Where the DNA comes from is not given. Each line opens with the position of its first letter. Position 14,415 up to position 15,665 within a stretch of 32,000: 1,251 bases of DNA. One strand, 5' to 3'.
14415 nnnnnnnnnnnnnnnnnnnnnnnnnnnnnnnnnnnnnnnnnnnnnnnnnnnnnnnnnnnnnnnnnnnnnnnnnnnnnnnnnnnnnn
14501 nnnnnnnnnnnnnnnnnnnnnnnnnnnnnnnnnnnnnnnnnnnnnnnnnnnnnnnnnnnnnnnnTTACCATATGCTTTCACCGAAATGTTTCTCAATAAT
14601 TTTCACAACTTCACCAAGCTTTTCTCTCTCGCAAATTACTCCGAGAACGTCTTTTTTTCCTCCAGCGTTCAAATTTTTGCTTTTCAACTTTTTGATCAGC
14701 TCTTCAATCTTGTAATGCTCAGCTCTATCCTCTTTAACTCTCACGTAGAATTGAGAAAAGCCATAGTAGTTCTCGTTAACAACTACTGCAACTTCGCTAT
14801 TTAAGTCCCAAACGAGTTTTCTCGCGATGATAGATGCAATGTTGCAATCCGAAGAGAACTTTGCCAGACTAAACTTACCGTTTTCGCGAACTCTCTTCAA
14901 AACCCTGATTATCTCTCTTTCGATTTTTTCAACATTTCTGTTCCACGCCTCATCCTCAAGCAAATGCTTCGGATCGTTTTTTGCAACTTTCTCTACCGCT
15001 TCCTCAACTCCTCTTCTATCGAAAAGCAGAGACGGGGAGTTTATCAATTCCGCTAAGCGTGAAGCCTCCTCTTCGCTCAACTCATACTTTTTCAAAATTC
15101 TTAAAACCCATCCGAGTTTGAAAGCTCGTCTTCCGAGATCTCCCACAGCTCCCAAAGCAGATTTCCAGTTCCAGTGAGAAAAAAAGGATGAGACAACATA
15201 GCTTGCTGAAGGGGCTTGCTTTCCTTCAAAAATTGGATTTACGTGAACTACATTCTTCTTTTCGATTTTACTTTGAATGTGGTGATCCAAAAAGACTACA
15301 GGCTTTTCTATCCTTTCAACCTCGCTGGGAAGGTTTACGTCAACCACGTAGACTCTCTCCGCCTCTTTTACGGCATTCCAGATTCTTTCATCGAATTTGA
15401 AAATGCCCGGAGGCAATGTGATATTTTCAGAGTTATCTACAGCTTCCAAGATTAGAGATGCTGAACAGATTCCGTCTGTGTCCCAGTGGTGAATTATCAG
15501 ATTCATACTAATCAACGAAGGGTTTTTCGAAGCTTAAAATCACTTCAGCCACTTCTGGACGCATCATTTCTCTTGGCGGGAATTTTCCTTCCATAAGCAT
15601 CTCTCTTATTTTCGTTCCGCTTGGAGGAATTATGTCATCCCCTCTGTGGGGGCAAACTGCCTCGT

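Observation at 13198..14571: AlkP-superfamily (NPP-type) enzyme translationally coupled between a pAp phosphatase candidate and APS kinase: candidate novel sulfuryl-transfer or APS/PAPS-processing enzyme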

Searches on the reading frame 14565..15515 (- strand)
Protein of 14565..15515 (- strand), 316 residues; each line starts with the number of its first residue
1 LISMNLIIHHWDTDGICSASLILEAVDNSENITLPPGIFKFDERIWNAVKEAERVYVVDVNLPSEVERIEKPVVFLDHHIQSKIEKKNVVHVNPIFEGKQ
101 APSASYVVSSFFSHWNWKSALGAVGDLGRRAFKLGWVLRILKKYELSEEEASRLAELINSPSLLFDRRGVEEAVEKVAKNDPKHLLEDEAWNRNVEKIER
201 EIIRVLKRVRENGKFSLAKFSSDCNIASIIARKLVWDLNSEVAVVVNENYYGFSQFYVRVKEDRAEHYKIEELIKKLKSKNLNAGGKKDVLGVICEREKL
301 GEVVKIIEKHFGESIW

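Call 3: search_protein_families(library=pfam, proteins=[window:14565-15515:-], max_evalue=0.01)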
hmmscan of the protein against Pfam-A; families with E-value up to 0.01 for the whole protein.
window:14565-15515:- (316 aa): 1 family
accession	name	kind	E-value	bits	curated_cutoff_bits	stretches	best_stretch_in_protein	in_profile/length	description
PF01368.27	DHH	-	4.3e-08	33.9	28.1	1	6-112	3-102/125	DHH family, N-terminal domain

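Call 4: search_protein_families(library=ncbifam, proteins=[window:14565-15515:-], max_evalue=0.01)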
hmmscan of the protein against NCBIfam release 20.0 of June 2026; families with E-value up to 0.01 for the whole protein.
window:14565-15515:- (316 aa): 2 families
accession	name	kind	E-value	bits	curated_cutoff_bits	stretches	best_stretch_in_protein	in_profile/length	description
NF053576.1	RecJ_archaeal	equivalog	4.7e-09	35.6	360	1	6-130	15-153/452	RecJ family nuclease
NF040701.1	RecJ_Meth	equivalog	1.7e-07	30.4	550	1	6-131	11-152/449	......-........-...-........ exonuclease RecJ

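Call 19: search_solved_structures(query=window:14565-15515:-, max_evalue=0.01, show_alignments=1)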
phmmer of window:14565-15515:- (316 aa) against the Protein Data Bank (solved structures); distinct sequences matched with E-value up to 0.01: 1.
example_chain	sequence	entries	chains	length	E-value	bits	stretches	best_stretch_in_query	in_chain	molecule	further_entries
8a8k_A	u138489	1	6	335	1.4e-80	274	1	5-310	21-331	PAP phosphatase from Methanothermococcus thermolithotrophicus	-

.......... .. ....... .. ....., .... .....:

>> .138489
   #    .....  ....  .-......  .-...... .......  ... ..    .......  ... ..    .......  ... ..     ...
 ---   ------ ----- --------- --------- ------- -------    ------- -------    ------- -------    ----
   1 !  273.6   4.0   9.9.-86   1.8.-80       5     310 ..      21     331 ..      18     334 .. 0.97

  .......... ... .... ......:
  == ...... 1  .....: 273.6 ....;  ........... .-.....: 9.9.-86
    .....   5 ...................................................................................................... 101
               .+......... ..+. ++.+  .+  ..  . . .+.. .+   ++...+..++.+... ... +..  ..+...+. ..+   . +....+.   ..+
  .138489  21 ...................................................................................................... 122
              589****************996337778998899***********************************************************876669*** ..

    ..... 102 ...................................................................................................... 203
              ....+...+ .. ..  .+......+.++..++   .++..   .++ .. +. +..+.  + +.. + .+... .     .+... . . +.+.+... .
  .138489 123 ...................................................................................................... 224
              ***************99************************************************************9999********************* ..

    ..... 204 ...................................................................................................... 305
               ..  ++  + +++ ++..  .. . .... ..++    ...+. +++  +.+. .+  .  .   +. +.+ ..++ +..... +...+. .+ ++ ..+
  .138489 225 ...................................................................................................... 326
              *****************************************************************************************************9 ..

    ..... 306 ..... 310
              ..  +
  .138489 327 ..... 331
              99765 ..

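Call 57: find_homologous_proteins(query=window:14565-15515:-, max_evalue=1e-20)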
Query window:14565-15515:- (316 aa): 254 proteins with E <= 1e-20 among 3804 candidates; the best 120 are listed.
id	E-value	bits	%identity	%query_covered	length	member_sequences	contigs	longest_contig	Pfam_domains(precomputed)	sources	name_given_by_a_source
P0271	7.2e-179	612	88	99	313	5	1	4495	PF01368.28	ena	-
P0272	1.5e-114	400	55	99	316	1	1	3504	PF01368.28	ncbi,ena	-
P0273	1.7e-104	367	99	56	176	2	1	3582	-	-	-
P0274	5.5e-99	349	53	97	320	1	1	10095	PF01368.28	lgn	-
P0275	1.1e-98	348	51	99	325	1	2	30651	PF01368.28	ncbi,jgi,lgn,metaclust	jgi:single-stranded DNA-specific DHH superfamily exonuclease|metaclust:\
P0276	1.8e-96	341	50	98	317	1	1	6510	PF01368.28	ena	-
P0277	6.7e-93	329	51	98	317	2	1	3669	PF01368.28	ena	-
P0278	9.4e-92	325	49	98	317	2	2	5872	PF01368.28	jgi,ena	jgi:hypothetical protein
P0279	2.7e-90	321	49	98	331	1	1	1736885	PF01368.28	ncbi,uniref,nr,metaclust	ncbi:DHH family phosphoesterase [Pyrococcus sp. ST04]|uniref:DHH family phosphoesterase n=1 Tax=Pyro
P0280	1.7e-88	315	49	98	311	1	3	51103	PF01368.28,PF02272.25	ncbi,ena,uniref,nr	ncbi:DHH family phosphoesterase [Thermococcus sp.]|uniref:DHH family phosphoesterase n=1 Tax=Thermoc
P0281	1.9e-87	311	48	97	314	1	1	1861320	PF01368.28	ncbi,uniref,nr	ncbi:hypothetical protein PNA2_1048 [Pyrococcus sp. NA2]|uniref:DHH family phosphoesterase n=1 Tax=P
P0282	2.2e-87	311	47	97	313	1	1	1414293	PF01368.28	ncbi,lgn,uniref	ncbi:DHH family phosphoesterase [Methanocaldococcus indicus]|uniref:DHH family phosphoesterase n=1 T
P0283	7.3e-87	309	49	96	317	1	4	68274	PF01368.28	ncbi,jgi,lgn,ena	-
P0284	2.1e-86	308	47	97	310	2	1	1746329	PF01368.28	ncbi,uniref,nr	ncbi:phosphoesterase RecJ domain protein [Methanocaldococcus vulcanius M7]|uniref:Phosphoesterase Re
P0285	3.2e-86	307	48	98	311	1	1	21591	PF01368.28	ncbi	ncbi:DHH family phosphoesterase [Thermococcus sp.]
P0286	7.7e-86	306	48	98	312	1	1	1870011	PF01368.28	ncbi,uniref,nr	ncbi:DHH family phosphoesterase [Thermococcus sp. 21S9]|uniref:DHH family phosphoesterase n=1 Tax=Th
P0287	8.3e-86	306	49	97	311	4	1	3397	PF01368.28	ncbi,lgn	-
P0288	1.3e-85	305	47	98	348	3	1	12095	PF01368.28,PF02272.25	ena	-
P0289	1.4e-85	305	47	96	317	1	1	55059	PF01368.28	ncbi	-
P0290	3.2e-85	304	48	97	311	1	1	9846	PF01368.28,PF02272.25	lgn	-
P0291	4.8e-85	303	48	97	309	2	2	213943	PF01368.28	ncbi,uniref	ncbi:DHH family phosphoesterase [Pyrococcus kukulkanii]|uniref:DHH family phosphoesterase n=1 Tax=Py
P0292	5.1e-85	303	48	97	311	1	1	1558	PF01368.28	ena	-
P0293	9.8e-85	302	46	98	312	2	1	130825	PF01368.28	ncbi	-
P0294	1.1e-84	302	47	97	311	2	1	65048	PF01368.28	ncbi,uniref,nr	ncbi:DHH family phosphoesterase [Thermococcus litoralis]|uniref:DHH family phosphoesterase n=1 Tax=T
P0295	2.1e-84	301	47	97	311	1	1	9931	PF01368.28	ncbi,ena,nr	ncbi:MAG: DHH family phosphoesterase [Thermococcus sp.]|nr:DHH family phosphoesterase [Thermococcus 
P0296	3.9e-84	300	47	96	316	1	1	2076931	PF01368.28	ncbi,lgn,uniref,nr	ncbi:hypothetical protein Asulf_01928 [Archaeoglobus sulfaticallidus PM70-1]|uniref:DDH domain-conta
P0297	4.3e-84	300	46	97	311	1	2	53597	PF01368.28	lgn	-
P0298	4.5e-84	300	49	98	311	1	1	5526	PF01368.28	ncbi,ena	ncbi:DHH family phosphoesterase [Thermococcus sp.]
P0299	4.9e-84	300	48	97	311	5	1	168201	PF01368.28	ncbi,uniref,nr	ncbi:DHH family phosphoesterase [Thermococcus alcaliphilus]|uniref:DHH family phosphoesterase n=1 Ta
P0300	6.3e-84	300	46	97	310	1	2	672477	PF01368.28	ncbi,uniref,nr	ncbi:DHH family phosphoesterase [Methanotorris formicicus]|uniref:Phosphoesterase RecJ domain protei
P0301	6.4e-84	300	47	96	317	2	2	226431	PF01368.28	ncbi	-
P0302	1.5e-83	299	46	98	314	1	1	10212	PF01368.28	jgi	-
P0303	1.6e-83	298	49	98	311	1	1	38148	PF01368.28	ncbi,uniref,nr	ncbi:DHH family phosphoesterase [Thermococcus sp.]|uniref:DHH family phosphoesterase n=1 Tax=Thermoc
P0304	2.6e-83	298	48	97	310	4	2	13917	PF01368.28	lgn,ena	-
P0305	2.7e-83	298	47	97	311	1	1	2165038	PF01368.28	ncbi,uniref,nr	ncbi:DHH family phosphoesterase [Thermococcus aciditolerans]|uniref:DHH family phosphoesterase n=1 T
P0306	2.9e-83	298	47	96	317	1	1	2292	PF01368.28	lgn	-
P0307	3.2e-83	297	47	97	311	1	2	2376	PF01368.28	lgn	-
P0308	3.4e-83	297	46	96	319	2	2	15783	PF01368.28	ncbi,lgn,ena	-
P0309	3.4e-83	297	47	97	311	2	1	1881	PF01368.28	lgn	-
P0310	8.5e-83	296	45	97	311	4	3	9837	PF01368.28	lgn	-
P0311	1.2e-82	296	47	98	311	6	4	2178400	PF01368.28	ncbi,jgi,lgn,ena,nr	ncbi:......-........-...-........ exonuclease RecJ [Archaeoglobus fulgidus]|nr:DHH family phosphoest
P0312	1.4e-82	295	47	96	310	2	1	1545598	PF01368.28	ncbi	ncbi:DHH family phosphoesterase [Methanocaldococcus sp. 28A]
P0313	1.4e-82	295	46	98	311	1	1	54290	PF01368.28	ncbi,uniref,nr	ncbi:DHH family protein [Thermococcus celericrescens]|uniref:DHH family protein n=1 Tax=Thermococcus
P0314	2.3e-82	295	46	97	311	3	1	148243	PF01368.28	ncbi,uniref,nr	ncbi:DHH family phosphoesterase [Palaeococcus ferrophilus]|uniref:DHH family phosphoesterase n=1 Tax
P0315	3.7e-82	294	47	97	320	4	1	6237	PF01368.28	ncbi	-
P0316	4.3e-82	294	45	96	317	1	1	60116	PF01368.28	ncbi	-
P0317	7.2e-82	293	46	97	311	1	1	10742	PF01368.28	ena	-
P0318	1.2e-81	292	47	97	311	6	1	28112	PF01368.28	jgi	-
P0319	1.3e-81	292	45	97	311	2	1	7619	PF01368.28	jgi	-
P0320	1.4e-81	292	46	96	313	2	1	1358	PF01368.28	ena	-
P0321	1.8e-81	292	45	98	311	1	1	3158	PF01368.28,PF02272.25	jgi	jgi:single-stranded DNA-specific DHH superfamily exonuclease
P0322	2.3e-81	291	46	97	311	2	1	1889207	PF01368.28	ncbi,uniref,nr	ncbi:DHH family phosphoesterase [Thermococcus aggregans]|uniref:DHH family phosphoesterase n=1 Tax=T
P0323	2.7e-81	291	44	96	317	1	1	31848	PF01368.28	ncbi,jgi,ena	-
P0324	3.6e-81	291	46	97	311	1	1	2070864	PF01368.28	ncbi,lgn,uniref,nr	ncbi:DHH family phosphoesterase [Thermococcus thermotolerans]|uniref:DHH family phosphoesterase n=1 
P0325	3.6e-81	291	46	98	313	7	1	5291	PF01368.28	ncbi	-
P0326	3.8e-81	291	45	97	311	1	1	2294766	PF01368.28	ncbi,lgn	ncbi:DHH family phosphoesterase [Thermococcus atlanticus]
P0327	4.5e-81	290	46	97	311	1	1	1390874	PF01368.28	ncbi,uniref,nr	ncbi:DHH family phosphoesterase [Thermococcus sp. M36]|uniref:DHH family phosphoesterase n=1 Tax=The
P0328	4.6e-81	290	43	97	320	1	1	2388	PF01368.28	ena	-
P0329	4.9e-81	290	46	97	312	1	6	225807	PF01368.28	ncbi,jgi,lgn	jgi:single-stranded DNA-specific DHH superfamily exonuclease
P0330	5.4e-81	290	45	96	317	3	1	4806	PF01368.28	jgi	-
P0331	5.8e-81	290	46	97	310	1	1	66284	PF01368.28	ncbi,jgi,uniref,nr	ncbi:DHH family phosphoesterase [Thermococcus sibiricus]|uniref:DDH domain-containing protein n=1 Ta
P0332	9.8e-81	289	47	97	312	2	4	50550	PF01368.28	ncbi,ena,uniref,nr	ncbi:DHH family phosphoesterase [Thermococcus sp.]|uniref:DHH family phosphoesterase n=1 Tax=Thermoc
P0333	1.0e-80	289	45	97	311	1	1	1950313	PF01368.28,PF02272.25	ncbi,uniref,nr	ncbi:hypothetical protein CL1_0984 [Thermococcus cleftensis]|uniref:DHH family protein n=1 Tax=Therm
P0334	1.2e-80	289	46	97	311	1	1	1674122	PF01368.28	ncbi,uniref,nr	ncbi:DHH family phosphoesterase [Thermococcus gorgonarius]|uniref:DHH family protein n=1 Tax=Thermoc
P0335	1.2e-80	289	45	97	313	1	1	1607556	PF01368.28,PF02272.25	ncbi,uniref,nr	ncbi:phosphoesterase RecJ domain protein [Methanocaldococcus bathoardescens]|uniref:Phosphoesterase 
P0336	1.3e-80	289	47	97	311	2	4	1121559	PF01368.28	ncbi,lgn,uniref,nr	ncbi:MAG: hypothetical protein XD43_0979 [Thermococcales archaeon 44_46]|uniref:single-stranded-DNA-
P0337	1.4e-80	289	46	97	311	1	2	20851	PF01368.28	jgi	-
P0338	1.7e-80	289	45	97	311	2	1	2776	PF01368.28,PF02272.25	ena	-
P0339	1.7e-80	289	45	96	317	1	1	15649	PF01368.28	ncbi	-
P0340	2.4e-80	288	46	97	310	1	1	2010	PF01368.28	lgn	-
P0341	2.6e-80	288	47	97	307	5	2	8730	PF01368.28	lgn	-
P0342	2.7e-80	288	46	97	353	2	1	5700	PF01368.28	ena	-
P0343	2.8e-80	288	45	98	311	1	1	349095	PF01368.28,PF02272.25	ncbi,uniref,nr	ncbi:DHH family phosphoesterase [Thermococcus sp. MV11]|uniref:DHH family phosphoesterase n=1 Tax=Th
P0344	3.8e-80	287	47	98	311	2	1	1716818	PF01368.28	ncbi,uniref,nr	ncbi:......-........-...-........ exonuclease RecJ family protein [Pyrococcus yayanosii]|uniref:DHH 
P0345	3.9e-80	287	45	96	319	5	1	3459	PF01368.28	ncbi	-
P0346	5.1e-80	287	45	97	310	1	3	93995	PF01368.28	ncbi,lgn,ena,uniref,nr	ncbi:DHH family phosphoesterase [Methanocaldococcus sp.]|uniref:DHH family phosphoesterase n=1 Tax=M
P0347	5.2e-80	287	47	98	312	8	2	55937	PF01368.28,PF02272.25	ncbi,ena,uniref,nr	ncbi:DHH family phosphoesterase [Thermococcus sp.]|uniref:DHH family phosphoesterase n=1 Tax=Thermoc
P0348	5.2e-80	287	46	98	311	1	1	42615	PF01368.28,PF02272.25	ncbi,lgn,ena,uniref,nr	ncbi:DHH family phosphoesterase [Thermococcus sp.]|uniref:DHH family phosphoesterase n=1 Tax=Thermoc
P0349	5.8e-80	287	46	98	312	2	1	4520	PF01368.28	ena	-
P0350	6.1e-80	287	45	97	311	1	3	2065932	PF01368.28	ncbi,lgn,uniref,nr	ncbi:DHH family phosphoesterase [Thermococcus thioreducens]|uniref:DHH family protein n=1 Tax=Thermo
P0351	6.3e-80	287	46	98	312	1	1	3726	PF01368.28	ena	-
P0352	6.4e-80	287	46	97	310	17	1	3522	PF01368.28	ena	-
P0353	8.8e-80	286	45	97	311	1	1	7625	PF01368.28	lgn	-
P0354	9.7e-80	286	45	96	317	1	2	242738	PF01368.28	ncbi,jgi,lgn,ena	-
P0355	1.1e-79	286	45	97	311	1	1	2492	PF01368.28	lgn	-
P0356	1.1e-79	286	45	98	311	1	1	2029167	PF01368.28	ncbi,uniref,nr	ncbi:DHH family protein [Thermococcus siculi]|uniref:DHH family protein n=1 Tax=Thermococcus siculi 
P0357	1.2e-79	286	45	97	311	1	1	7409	PF01368.28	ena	-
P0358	1.4e-79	285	45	97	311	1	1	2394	PF01368.28,PF02272.25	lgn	-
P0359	1.5e-79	285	45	97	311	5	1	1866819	PF01368.28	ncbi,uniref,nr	ncbi:DHH family phosphoesterase [Thermococcus celer]|uniref:DHH family protein n=1 Tax=Thermococcus 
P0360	2.6e-79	285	45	97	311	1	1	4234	PF01368.28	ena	-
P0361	3.0e-79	284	45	97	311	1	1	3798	PF01368.28,PF02272.25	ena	-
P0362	3.2e-79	284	45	97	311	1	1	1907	PF01368.28,PF02272.25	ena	-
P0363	6.8e-79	283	44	98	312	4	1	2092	PF01368.28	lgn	-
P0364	7.5e-79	283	46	97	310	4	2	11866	PF01368.28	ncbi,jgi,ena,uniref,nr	ncbi:MAG: DHH family phosphoesterase [Thermococcus sp.]|uniref:DHH family phosphoesterase n=1 Tax=Th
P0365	7.7e-79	283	45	97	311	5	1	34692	PF01368.28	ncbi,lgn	ncbi:DHH family phosphoesterase [Methanocaldococcus sp.]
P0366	8.8e-79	283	46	97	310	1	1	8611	PF01368.28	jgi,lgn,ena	-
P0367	1.1e-78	283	46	97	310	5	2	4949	PF01368.28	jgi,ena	-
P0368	1.5e-78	282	46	97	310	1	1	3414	PF01368.28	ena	-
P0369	1.7e-78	282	45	97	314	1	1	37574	PF01368.28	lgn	-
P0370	1.8e-78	282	45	97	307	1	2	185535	PF01368.28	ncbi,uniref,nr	ncbi:DHH family phosphoesterase [Thermococcus sp. M39]|uniref:DHH family phosphoesterase n=1 Tax=unc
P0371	1.8e-78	282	44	97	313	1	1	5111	PF01368.28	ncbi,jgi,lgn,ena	-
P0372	1.9e-78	282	46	97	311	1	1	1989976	PF01368.28,PF02272.25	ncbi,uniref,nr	ncbi:DHH family phosphoesterase [Thermococcus sp. 18S1]|uniref:DHH family phosphoesterase n=1 Tax=Th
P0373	2.9e-78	281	46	97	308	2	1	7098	PF01368.28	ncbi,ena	-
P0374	3.5e-78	281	45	97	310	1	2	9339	PF01368.28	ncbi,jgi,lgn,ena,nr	ncbi:DHH family protein [Thermococci archaeon]|nr:MAG: DHH family protein [Thermococci archaeon]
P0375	5.5e-78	280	46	98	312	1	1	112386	PF01368.28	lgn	-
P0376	6.8e-78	280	45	97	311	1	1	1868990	PF01368.28,PF02272.25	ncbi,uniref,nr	ncbi:DHH family phosphoesterase [Thermococcus radiotolerans]|uniref:DHH family protein n=1 Tax=Therm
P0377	9.3e-78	280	45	97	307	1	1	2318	PF01368.28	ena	-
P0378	1.1e-77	279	45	97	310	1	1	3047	PF01368.28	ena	-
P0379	1.5e-77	279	46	97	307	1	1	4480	PF01368.28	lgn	-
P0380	1.5e-77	279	44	98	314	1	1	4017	PF01368.28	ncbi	-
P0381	1.7e-77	279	45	97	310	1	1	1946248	PF01368.28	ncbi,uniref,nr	ncbi:DHH family phosphoesterase [Thermococcus argininiproducens]|uniref:DHH family phosphoesterase n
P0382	1.9e-77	278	46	97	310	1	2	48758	PF01368.28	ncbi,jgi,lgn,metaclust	jgi:single-stranded DNA-specific DHH superfamily exonuclease|metaclust:\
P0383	2.1e-77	278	46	97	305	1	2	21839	PF01368.28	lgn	-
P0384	2.3e-77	278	46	97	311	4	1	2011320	PF01368.28,PF02272.25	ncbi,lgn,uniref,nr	ncbi:hypothetical protein GQS_06785 [Thermococcus sp. 4557]|uniref:DHH family phosphoesterase n=1 Ta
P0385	2.6e-77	278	46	97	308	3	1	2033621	PF01368.28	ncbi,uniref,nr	ncbi:DHH family phosphoesterase [Thermococcus sp. SY098]|uniref:DHH family phosphoesterase n=1 Tax=T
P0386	3.2e-77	278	44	97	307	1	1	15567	PF01368.28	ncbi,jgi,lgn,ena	-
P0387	3.8e-77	278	44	96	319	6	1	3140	PF01368.28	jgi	-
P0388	4.4e-77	277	45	97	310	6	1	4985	PF01368.28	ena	-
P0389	4.8e-77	277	45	97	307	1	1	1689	PF01368.28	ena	-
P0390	1.6e-76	275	45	97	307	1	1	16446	PF01368.28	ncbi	ncbi:DHH family phosphoesterase [Thermococcus sp.]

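Call 59: find_encoding_contigs(protein=P0311, flank=10000, max_places=1)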
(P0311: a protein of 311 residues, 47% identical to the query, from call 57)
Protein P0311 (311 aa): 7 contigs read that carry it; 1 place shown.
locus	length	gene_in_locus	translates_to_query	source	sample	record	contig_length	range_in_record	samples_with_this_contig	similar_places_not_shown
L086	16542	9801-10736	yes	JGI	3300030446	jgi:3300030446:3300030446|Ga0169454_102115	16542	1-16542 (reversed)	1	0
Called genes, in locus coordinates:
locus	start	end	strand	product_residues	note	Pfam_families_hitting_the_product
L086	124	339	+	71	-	PF01938:TRAM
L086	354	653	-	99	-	PF21715:CggR_N (weak)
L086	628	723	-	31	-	-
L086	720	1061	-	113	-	PF04475:DUF555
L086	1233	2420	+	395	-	PF00108:Thiolase_N, PF02803:Thiolase_C (faint), PF22691:Thiolase_C_1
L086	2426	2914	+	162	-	PF12172:zf-ChsH2, PF01796:OB_ChsH2_C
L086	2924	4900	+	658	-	PF01210:NAD_Gly3P_dh_N, PF02737:3HCDH_N, PF03446:NAD_binding_2 (faint), PF03807:F420_oxidored (faint), PF00725:3HCDH, PF00378:ECH_1, PF16113:ECH_2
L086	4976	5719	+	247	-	PF01012:ETF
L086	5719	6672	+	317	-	PF01012:ETF, PF00766:ETF_alpha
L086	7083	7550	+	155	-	PF01583:APS_kinase, PF08433:KTI12 (weak), PF13238:AAA_18 (weak), PF13671:AAA_33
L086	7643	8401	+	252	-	PF01061:ABC2_membrane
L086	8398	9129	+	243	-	PF00005:ABC_tran, PF13304:AAA_21 (faint)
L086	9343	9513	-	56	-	-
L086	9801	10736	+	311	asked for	PF01368:DHH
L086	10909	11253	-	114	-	-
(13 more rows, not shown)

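Call 72: find_related_loci(query=A2, collection=metagenome_contigs, flank=7000)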
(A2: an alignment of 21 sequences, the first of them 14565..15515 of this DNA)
Query A2 (316 aa) in metagenome_contigs; peptide patterns used: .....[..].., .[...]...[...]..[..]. (x = any residue, [..] = any of these).
505 stretches matched a pattern; 443 encode a relative of the query (tblastn E <= 1e-3); the best 80 are kept; 80 distinct loci.
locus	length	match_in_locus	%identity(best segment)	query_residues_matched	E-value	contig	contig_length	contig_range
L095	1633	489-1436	86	1-316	0e+0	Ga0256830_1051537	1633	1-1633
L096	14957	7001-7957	51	1-312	2e-104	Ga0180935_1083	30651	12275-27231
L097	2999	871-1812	49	4-312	1e-99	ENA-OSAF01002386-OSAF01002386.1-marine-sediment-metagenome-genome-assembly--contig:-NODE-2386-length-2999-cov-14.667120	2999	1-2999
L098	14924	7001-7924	48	6-311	2e-89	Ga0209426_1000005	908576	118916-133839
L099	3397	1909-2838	48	4-311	1e-90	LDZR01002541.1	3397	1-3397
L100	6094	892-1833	47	1-312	3e-89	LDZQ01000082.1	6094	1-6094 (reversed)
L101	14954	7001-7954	47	1-316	7e-89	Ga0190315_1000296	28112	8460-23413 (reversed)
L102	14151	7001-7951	47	1-316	3e-88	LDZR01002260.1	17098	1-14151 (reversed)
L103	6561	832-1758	46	6-312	2e-87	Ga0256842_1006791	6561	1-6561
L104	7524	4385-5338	47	1-316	1e-87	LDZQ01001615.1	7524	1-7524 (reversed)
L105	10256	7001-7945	44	2-308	5e-86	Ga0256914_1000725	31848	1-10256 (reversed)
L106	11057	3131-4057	46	6-312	1e-85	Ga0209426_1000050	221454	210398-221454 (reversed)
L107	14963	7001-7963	45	6-316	1e-85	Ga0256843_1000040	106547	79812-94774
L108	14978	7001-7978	44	2-316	2e-85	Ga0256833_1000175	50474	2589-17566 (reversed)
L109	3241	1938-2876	45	6-316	3e-86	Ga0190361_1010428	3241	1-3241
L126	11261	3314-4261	41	1-312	2e-71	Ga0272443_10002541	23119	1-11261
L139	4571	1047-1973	34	6-307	1e-40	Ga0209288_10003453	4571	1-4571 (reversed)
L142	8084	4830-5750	30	6-305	2e-38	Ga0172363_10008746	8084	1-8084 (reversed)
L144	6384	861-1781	31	6-305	3e-38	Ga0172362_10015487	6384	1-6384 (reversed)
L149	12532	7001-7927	33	6-307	2e-37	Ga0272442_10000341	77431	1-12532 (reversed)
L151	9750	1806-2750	31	6-313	1e-37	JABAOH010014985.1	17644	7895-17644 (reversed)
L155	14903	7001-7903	33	6-299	4e-37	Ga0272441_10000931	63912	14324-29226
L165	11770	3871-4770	32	6-298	5e-37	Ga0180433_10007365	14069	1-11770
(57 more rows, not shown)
